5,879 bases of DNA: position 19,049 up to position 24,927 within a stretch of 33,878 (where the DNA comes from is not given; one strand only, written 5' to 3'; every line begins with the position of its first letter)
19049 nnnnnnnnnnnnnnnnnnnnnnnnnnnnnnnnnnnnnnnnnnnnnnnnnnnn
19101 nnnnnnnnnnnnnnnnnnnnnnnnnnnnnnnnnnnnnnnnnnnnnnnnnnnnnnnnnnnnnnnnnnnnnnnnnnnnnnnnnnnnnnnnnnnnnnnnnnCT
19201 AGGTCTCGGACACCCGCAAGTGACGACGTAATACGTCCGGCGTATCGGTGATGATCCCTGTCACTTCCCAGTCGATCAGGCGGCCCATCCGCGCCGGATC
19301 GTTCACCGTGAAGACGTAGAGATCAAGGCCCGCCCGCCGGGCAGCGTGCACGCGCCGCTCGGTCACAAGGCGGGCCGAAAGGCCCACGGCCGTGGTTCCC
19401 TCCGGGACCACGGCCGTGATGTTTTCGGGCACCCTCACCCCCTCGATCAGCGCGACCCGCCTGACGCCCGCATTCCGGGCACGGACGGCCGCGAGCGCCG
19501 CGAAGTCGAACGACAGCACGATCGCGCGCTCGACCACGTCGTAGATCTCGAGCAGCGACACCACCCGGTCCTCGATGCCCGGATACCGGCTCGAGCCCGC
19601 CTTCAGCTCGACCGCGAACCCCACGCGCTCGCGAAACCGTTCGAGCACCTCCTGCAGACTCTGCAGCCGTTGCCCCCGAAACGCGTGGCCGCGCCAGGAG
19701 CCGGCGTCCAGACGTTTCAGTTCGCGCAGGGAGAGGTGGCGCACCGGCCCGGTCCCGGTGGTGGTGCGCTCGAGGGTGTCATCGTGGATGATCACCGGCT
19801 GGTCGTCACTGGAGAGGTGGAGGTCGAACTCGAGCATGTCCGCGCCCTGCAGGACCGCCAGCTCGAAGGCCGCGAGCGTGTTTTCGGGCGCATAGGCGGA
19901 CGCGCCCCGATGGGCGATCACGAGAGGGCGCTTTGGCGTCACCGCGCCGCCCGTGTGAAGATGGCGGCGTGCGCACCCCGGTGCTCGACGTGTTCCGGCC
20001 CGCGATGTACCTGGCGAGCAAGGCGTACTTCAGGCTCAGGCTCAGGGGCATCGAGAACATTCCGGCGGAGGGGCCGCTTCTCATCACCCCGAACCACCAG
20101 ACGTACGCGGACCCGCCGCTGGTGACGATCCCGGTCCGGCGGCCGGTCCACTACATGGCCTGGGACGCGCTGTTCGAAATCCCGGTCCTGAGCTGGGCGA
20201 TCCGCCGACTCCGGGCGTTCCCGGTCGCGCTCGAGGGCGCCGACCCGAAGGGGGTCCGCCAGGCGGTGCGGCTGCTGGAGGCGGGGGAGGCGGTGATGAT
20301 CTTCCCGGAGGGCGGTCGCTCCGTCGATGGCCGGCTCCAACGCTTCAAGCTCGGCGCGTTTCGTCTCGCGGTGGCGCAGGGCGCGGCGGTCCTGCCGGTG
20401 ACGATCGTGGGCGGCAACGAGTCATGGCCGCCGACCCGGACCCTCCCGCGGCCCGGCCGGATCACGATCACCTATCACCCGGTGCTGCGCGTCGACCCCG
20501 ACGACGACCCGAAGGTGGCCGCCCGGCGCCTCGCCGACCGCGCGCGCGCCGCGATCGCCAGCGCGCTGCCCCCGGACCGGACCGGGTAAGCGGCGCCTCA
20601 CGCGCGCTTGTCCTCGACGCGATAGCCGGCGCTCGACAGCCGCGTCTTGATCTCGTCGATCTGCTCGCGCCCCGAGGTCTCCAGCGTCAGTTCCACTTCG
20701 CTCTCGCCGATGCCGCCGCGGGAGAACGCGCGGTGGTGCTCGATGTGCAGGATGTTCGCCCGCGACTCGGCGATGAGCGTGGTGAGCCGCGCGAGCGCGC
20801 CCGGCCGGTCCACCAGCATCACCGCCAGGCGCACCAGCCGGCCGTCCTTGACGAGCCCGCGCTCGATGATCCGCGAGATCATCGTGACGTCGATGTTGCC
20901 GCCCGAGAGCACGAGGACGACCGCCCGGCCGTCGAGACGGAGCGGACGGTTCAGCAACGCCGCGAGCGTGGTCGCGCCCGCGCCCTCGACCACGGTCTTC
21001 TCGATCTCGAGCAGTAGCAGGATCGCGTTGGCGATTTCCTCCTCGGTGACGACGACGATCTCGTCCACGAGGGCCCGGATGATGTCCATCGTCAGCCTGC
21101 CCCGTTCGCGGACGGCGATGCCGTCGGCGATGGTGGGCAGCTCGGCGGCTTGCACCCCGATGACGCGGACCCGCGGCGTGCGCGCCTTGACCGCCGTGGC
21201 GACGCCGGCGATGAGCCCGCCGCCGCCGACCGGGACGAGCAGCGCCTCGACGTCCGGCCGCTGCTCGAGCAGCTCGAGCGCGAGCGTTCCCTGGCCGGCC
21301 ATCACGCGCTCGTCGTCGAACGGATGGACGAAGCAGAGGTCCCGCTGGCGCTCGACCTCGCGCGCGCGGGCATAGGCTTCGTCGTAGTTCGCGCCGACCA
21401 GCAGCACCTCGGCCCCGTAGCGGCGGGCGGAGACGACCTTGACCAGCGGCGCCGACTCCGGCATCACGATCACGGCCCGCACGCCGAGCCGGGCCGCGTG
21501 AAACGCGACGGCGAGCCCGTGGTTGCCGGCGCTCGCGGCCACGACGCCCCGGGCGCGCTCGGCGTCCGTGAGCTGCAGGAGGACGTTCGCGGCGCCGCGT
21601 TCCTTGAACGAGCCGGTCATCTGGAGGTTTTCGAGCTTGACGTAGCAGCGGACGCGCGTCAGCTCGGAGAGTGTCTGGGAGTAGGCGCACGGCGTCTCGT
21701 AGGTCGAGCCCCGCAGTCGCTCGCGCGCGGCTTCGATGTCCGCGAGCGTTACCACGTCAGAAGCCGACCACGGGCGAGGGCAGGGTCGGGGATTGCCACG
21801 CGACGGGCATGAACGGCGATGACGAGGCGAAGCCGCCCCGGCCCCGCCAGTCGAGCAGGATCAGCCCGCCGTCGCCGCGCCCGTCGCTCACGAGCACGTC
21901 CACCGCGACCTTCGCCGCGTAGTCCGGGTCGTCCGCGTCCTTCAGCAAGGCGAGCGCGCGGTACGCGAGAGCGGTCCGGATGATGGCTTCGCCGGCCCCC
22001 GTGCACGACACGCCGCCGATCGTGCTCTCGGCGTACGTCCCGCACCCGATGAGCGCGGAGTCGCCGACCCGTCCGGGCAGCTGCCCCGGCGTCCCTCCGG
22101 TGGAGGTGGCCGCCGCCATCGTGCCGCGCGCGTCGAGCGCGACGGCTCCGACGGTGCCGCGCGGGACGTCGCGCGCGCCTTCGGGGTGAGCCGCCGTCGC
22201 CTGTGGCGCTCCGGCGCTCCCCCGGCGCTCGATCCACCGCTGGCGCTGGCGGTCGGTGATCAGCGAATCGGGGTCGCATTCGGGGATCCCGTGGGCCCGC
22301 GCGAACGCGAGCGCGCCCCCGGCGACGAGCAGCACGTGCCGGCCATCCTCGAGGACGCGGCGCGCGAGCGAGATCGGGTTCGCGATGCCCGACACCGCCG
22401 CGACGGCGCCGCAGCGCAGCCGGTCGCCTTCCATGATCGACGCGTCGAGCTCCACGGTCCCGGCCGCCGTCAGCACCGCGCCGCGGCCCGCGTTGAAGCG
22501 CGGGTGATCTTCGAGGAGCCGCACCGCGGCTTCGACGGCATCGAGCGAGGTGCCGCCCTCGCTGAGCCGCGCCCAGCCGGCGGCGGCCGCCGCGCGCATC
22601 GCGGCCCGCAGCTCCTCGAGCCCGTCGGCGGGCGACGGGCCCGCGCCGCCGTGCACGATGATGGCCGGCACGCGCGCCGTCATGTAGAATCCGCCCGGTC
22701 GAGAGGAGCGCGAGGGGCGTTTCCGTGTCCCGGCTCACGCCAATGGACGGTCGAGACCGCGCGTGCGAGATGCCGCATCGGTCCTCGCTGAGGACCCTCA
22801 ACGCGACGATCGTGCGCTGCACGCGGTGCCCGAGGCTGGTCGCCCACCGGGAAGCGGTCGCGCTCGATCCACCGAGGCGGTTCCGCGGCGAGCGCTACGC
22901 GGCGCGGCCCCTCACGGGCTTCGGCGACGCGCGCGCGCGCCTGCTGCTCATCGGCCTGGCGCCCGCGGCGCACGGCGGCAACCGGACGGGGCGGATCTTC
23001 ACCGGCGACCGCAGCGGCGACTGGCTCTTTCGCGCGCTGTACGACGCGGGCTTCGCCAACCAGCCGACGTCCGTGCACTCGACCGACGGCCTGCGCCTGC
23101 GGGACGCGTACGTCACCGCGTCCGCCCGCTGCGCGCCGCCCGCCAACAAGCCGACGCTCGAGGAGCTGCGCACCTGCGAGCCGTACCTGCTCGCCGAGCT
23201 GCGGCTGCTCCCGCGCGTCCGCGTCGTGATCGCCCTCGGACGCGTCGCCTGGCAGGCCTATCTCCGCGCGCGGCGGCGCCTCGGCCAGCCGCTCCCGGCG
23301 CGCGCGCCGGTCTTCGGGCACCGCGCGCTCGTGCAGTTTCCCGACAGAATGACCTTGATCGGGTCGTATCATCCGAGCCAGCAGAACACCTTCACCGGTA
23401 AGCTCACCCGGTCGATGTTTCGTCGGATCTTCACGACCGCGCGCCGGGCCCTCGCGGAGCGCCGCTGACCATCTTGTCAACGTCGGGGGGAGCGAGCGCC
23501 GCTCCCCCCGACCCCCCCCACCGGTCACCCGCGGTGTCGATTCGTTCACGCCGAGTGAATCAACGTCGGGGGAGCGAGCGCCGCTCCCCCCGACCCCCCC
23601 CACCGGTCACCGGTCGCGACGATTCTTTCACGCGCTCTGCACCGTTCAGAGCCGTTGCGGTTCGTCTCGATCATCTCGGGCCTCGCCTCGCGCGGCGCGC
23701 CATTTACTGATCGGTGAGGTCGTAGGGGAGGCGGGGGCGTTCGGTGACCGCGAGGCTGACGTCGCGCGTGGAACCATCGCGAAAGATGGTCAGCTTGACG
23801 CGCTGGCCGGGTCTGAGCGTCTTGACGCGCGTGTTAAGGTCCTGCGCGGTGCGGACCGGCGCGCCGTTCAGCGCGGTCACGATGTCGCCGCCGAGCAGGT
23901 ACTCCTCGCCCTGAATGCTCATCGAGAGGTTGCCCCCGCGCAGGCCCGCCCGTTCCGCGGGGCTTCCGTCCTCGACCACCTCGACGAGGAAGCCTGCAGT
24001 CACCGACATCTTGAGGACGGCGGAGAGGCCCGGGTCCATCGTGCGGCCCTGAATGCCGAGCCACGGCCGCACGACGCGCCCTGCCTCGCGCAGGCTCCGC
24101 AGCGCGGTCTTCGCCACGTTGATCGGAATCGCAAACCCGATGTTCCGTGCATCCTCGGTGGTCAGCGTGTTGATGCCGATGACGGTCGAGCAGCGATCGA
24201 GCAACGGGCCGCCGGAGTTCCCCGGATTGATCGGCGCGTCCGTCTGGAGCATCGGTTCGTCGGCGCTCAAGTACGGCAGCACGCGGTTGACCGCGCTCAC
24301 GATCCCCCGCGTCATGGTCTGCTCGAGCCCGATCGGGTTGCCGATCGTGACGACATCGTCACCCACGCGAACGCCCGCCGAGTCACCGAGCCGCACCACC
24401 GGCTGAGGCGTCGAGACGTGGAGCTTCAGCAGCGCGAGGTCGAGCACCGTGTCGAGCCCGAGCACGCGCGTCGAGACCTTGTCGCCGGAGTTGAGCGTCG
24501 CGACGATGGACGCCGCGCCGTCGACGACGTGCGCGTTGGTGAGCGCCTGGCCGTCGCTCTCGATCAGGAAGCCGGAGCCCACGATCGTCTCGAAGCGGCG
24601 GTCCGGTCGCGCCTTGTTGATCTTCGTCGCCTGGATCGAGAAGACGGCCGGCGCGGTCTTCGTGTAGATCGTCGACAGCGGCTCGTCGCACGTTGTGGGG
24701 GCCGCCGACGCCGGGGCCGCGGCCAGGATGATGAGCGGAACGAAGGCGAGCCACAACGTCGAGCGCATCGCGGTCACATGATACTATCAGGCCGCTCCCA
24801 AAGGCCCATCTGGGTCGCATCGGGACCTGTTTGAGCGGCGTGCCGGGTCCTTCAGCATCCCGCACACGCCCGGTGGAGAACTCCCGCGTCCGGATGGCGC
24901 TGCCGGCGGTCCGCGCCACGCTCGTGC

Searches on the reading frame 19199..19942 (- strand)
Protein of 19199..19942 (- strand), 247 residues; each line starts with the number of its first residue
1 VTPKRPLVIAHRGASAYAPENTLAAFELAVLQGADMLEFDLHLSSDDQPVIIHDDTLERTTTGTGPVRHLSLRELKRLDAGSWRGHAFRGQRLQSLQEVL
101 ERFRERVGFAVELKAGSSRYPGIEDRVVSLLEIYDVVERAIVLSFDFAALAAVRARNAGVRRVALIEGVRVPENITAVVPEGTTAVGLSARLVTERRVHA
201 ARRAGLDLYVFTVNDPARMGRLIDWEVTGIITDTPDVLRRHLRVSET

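Call 26: search_protein_families(library=pfam, proteins=[window:19199-19942:-], max_evalue=0.00001)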
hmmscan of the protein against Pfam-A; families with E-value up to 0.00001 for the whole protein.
window:19199-19942:- (247 aa): 1 family
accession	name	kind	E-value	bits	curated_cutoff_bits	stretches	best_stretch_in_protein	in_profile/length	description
PF03009.23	GDPD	-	3.5e-50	171.8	23.6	1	11-236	1-243/244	Glycerophosphoryl diester phosphodiesterase family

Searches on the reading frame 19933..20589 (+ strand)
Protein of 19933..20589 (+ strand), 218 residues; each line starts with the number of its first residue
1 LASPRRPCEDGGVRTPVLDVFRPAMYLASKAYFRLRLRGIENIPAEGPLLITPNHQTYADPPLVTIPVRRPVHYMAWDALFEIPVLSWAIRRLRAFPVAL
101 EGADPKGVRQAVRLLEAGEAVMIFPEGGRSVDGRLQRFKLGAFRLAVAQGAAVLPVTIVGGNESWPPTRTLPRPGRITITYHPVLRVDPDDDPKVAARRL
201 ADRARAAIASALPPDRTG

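Call 26: search_protein_families(library=pfam, proteins=[window:19933-20589:+], max_evalue=0.00001)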
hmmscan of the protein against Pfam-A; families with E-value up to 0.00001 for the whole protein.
window:19933-20589:+ (218 aa): 1 family
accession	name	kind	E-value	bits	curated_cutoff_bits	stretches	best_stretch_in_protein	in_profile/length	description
PF01553.26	Acyltransferase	-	2.4e-28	99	23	1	35-158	2-131/132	Acyltransferase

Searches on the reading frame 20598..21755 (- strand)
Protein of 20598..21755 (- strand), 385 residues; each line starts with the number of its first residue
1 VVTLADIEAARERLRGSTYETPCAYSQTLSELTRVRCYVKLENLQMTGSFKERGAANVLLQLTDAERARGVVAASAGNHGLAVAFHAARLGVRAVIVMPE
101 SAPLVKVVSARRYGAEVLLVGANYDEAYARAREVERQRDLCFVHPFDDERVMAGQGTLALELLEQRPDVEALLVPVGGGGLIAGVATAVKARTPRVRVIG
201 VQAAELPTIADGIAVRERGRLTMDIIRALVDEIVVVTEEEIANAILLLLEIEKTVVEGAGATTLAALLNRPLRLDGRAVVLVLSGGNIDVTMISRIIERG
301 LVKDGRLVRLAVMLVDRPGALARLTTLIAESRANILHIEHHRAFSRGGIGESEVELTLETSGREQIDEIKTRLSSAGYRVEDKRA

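Call 26: search_protein_families(library=pfam, proteins=[window:20598-21755:-], max_evalue=0.00001)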
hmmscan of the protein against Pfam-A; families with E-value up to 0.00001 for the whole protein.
window:20598-21755:- (385 aa): 3 families
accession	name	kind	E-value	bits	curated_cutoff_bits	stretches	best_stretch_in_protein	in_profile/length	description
PF00291.31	PALP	-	4.5e-80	269.6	35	1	19-285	6-295/295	Pyridoxal-phosphate dependent enzyme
PF01842.31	ACT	-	5.5e-08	32.9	27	1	310-368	3-56/66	ACT domain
PF13291.12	ACT_4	-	2.1e-07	31.9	27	1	308-375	7-71/80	ACT domain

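Call 45: find_homologous_proteins(query=window:20598-21755:-, max_evalue=1e-30)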
Query window:20598-21755:- (385 aa): 8000 proteins with E <= 1e-30 among 8000 candidates; the best 120 are listed.
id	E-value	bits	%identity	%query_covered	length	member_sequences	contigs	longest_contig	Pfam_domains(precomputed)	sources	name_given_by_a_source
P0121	1.4e-233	792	100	100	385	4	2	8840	PF00291.32,PF13291.13,PF01842.32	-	-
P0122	1.9e-217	739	93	100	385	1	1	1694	PF00291.32,PF13291.13,PF01842.32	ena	-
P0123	3.5e-217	738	93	100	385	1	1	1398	PF00291.32,PF13291.13,PF01842.32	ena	-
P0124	1.5e-216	736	94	100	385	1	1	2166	PF00291.32,PF13291.13,PF01842.32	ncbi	-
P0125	3.0e-199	680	88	99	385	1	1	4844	PF00291.32,PF13291.13,PF01842.32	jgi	jgi:threonine dehydratase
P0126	4.1e-199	679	88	99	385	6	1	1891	PF00291.32,PF13291.13,PF01842.32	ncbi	-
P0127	7.2e-199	678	87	99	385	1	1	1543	PF00291.32,PF13291.13,PF01842.32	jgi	-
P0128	1.5e-198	677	85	100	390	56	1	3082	PF00291.32,PF13291.13,PF01842.32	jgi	jgi:threonine dehydratase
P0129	2.3e-198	677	87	99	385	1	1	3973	PF00291.32,PF13291.13,PF01842.32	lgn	-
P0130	4.4e-198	676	87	99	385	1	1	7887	PF00291.32,PF13291.13,PF01842.32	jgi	jgi:threonine dehydratase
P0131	7.8e-198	675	87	99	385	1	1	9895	PF00291.32,PF13291.13,PF01842.32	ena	-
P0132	3.6e-193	660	83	100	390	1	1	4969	PF00291.32,PF13291.13,PF01842.32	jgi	jgi:threonine dehydratase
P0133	6.8e-190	649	82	99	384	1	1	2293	PF00291.32,PF13291.13,PF01842.32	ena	-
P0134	1.3e-182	625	79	100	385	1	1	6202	PF00291.32,PF13291.13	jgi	jgi:threonine dehydratase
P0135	1.1e-179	615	77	100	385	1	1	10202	PF00291.32,PF13291.13,PF01842.32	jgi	jgi:threonine dehydratase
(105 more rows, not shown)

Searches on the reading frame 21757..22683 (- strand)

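Call 26: search_protein_families(library=pfam, proteins=[window:21757-22683:-], max_evalue=0.00001)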
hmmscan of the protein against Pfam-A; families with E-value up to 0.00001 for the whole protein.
window:21757-22683:- (308 aa): 1 family
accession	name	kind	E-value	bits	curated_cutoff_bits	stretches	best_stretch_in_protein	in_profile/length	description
PF01112.23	Asparaginase_2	-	9.6e-96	321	27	1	6-296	1-297/309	Asparaginase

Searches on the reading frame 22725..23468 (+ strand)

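Call 26: search_protein_families(library=pfam, proteins=[window:22725-23468:+], max_evalue=0.00001)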
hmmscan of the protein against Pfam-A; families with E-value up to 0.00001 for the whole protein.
window:22725-23468:+ (247 aa): 1 family
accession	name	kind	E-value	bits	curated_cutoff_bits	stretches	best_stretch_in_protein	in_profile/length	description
PF03167.25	UDG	-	1.5e-27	96.9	24.3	1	65-236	2-137/141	Uracil DNA glycosylase superfamily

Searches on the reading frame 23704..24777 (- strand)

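Call 26: search_protein_families(library=pfam, proteins=[window:23704-24777:-], max_evalue=0.00001)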
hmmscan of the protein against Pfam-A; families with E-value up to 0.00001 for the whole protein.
window:23704-24777:- (357 aa): 4 families
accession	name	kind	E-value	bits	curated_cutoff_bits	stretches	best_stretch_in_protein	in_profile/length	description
PF13365.12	Trypsin_2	-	2.7e-31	109.7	27.6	1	67-202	1-144/144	Trypsin-like peptidase domain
PF00089.32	Trypsin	-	4.8e-14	53.1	20.6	1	67-223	27-217/220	Trypsin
PF13180.12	PDZ_2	-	2.5e-12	47.3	27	1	240-344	3-80/80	PDZ domain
PF17820.7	PDZ_6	-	2e-07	31.1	27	0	265-280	2-17/54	PDZ domain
